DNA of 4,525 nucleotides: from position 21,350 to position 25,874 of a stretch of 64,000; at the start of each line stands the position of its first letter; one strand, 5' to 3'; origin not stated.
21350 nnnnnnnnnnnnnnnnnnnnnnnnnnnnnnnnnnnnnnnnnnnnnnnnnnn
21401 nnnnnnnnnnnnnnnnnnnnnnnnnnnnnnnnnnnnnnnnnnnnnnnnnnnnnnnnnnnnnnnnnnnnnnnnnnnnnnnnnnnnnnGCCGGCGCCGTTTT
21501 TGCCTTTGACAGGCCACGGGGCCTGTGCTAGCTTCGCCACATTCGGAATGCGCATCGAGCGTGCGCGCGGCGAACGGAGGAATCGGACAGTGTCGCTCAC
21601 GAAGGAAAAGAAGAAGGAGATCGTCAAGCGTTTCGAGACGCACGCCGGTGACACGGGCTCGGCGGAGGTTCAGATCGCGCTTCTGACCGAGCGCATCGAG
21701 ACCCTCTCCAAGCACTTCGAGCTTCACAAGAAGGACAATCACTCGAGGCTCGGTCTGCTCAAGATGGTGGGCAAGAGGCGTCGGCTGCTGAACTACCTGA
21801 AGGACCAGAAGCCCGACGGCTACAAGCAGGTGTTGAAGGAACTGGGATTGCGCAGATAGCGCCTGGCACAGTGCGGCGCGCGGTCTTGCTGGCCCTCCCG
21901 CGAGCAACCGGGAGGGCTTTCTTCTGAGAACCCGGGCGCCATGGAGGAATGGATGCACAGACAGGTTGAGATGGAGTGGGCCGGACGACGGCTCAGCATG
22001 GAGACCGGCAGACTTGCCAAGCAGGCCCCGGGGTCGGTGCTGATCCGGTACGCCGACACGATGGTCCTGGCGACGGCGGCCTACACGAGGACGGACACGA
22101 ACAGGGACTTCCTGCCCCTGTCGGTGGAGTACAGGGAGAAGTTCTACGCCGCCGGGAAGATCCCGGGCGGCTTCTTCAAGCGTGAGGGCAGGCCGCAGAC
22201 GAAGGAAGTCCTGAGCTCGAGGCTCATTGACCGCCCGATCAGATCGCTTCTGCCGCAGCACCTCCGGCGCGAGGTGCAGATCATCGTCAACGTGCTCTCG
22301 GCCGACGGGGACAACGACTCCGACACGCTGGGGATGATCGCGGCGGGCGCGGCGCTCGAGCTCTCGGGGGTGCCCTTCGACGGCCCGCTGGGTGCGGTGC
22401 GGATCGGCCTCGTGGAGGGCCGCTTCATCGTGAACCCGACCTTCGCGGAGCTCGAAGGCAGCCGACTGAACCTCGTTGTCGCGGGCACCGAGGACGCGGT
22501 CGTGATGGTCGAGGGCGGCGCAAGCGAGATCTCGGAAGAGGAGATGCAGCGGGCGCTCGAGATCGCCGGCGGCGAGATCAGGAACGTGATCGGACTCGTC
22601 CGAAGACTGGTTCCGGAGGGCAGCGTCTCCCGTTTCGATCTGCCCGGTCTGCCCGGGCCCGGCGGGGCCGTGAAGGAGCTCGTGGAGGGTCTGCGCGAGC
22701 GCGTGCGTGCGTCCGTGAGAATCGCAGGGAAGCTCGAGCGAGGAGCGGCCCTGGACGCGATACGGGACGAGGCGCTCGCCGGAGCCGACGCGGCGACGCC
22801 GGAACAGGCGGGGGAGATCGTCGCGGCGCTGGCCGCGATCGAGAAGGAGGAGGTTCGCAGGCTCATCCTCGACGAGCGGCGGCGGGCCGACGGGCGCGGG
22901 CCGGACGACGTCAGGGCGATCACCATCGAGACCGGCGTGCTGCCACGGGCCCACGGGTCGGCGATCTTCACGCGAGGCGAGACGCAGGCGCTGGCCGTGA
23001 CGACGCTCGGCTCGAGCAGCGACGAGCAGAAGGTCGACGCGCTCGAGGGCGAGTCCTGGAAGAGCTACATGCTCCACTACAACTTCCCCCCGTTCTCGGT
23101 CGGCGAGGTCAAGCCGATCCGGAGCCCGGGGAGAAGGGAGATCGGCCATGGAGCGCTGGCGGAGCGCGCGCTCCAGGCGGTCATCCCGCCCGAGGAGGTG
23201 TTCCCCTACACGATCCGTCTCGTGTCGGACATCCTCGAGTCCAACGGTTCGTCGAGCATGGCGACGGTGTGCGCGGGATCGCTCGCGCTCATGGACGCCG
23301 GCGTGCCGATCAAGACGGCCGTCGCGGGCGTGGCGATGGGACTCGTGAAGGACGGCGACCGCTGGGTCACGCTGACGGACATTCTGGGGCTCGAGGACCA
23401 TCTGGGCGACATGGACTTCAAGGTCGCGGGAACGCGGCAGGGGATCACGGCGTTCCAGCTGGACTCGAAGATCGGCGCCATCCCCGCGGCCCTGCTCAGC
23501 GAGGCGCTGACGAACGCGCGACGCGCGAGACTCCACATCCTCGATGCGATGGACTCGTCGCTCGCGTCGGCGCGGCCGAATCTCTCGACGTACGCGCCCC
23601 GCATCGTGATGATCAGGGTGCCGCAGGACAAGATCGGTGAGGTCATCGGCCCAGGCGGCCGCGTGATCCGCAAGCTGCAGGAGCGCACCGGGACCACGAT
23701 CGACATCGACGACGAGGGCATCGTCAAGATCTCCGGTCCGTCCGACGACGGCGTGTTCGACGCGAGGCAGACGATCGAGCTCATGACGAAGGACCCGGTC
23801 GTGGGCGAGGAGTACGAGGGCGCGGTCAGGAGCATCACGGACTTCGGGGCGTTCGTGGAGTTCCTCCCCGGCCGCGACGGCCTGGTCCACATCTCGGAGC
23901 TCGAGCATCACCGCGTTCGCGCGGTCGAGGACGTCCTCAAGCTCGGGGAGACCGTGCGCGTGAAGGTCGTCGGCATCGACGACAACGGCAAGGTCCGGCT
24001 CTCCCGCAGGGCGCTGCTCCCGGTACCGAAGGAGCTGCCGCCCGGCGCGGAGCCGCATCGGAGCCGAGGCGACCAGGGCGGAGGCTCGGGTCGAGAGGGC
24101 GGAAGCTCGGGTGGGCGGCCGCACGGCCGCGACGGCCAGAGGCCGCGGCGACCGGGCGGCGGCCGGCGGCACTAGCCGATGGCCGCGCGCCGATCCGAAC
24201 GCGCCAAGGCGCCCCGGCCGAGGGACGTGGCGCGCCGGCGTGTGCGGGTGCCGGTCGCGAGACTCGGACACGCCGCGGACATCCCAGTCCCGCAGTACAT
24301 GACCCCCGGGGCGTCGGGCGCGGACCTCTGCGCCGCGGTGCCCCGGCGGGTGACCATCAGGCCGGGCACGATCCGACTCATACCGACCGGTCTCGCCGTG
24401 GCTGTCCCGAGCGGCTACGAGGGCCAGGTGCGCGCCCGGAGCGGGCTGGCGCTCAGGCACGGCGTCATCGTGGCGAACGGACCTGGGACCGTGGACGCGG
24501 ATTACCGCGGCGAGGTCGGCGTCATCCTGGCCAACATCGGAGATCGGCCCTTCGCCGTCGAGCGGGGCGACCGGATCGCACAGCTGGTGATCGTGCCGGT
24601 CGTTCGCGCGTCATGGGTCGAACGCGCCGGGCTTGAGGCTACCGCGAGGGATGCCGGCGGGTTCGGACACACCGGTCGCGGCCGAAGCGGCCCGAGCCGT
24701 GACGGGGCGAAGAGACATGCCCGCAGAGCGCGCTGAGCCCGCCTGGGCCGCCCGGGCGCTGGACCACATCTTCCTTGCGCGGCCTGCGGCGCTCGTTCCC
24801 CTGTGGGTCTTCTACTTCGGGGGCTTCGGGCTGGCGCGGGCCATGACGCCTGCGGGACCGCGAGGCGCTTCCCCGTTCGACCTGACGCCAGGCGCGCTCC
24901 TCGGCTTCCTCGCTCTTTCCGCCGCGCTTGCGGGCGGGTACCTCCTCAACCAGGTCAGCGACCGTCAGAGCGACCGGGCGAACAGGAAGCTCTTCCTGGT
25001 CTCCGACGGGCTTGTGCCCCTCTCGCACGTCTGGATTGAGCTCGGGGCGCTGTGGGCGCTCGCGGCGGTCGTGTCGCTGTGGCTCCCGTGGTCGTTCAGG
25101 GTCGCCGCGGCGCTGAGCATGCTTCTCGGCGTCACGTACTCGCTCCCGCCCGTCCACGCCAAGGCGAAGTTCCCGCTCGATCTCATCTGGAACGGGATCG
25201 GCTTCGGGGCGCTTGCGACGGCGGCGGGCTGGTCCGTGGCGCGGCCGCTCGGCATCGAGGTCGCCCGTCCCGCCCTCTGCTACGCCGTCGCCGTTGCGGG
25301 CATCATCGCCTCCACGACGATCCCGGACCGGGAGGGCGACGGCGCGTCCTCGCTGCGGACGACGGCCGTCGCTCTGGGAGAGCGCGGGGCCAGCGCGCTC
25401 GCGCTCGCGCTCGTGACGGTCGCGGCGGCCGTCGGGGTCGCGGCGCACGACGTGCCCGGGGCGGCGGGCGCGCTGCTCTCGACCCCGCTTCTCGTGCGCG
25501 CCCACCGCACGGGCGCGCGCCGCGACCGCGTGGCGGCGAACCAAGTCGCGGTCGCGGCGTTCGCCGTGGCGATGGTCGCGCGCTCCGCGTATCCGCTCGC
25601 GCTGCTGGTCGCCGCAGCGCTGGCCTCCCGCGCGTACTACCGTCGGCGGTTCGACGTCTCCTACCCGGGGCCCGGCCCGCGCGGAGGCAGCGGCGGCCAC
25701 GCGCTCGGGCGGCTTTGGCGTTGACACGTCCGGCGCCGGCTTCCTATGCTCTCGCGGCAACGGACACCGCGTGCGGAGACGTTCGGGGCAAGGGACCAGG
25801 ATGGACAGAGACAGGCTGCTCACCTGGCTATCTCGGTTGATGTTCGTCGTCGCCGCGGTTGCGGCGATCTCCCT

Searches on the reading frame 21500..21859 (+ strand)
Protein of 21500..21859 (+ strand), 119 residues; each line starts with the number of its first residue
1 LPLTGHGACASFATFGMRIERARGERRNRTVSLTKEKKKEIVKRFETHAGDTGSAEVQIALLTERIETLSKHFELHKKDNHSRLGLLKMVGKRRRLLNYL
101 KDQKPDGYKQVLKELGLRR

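Call 14: search_protein_families(library=pfam, proteins=[window:21500-21859:+], max_evalue=0.001)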
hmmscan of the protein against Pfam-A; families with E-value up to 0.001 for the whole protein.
window:21500-21859:+ (119 aa): 1 family
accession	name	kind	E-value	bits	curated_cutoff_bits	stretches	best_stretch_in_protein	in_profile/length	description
PF00312.27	Ribosomal_S15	-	2.2e-34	117.9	31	1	38-118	1-81/81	Ribosomal protein S15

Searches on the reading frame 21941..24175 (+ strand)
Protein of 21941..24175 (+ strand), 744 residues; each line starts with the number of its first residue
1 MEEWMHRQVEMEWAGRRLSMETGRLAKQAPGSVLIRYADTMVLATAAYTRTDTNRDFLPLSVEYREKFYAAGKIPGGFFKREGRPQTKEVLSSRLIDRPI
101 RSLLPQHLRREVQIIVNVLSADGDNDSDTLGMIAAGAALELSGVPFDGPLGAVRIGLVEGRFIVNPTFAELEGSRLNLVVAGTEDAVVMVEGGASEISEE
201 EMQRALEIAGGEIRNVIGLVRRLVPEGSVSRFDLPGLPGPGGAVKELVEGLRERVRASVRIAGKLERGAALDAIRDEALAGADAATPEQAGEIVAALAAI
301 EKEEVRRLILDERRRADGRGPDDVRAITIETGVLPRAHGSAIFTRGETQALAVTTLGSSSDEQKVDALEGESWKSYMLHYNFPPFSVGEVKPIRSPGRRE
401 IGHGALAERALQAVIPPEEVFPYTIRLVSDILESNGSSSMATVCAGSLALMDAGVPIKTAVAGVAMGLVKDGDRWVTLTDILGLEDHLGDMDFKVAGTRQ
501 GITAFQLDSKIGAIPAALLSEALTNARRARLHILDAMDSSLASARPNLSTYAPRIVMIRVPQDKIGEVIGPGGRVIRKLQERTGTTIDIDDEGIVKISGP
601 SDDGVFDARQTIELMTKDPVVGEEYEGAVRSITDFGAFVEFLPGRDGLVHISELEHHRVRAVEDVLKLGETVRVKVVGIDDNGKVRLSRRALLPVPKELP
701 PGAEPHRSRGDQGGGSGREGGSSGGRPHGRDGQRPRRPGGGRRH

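Call 14: search_protein_families(library=pfam, proteins=[window:21941-24175:+], max_evalue=0.001)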
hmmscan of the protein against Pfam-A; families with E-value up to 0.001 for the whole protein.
window:21941-24175:+ (744 aa): 6 families
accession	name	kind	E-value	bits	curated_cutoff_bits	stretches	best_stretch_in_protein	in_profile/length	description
PF01138.27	RNase_PH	-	2.1e-59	200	25.5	2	324-456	2-130/130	3' exoribonuclease family, domain 1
PF03725.20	RNase_PH_C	-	7.2e-24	84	20.8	2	149-209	2-64/67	3' exoribonuclease family, domain 2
PF00575.29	S1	-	1.7e-17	63.9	22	1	620-690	3-74/74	S1 RNA binding domain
PF00013.35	KH_1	-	6.1e-15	55.2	21.5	1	558-613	4-65/66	KH domain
PF03726.19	PNPase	-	2.8e-10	41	24.6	1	249-319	8-80/81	Polyribonucleotide nucleotidyltransferase, RNA binding domain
PF23459.1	S1_RRP5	-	0.00027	21.9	27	1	622-681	4-63/72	RRP5 S1 domain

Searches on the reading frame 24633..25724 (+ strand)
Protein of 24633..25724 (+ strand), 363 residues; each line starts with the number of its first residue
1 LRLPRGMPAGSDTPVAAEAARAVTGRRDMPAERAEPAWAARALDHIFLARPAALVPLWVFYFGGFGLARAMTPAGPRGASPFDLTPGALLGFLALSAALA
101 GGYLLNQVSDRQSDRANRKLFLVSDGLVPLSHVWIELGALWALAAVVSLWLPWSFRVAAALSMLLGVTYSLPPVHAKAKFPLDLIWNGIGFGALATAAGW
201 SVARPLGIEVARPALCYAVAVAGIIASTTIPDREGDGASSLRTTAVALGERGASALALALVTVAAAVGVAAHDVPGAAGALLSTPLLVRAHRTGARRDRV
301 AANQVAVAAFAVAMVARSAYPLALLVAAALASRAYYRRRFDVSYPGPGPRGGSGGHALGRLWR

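Call 14: search_protein_families(library=pfam, proteins=[window:24633-25724:+], max_evalue=0.001)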
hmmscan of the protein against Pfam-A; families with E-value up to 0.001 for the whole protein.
window:24633-25724:+ (363 aa): 1 family
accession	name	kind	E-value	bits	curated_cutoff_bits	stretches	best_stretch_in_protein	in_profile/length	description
PF01040.23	UbiA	-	4.5e-18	65.9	34.2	1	84-306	19-244/250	UbiA prenyltransferase family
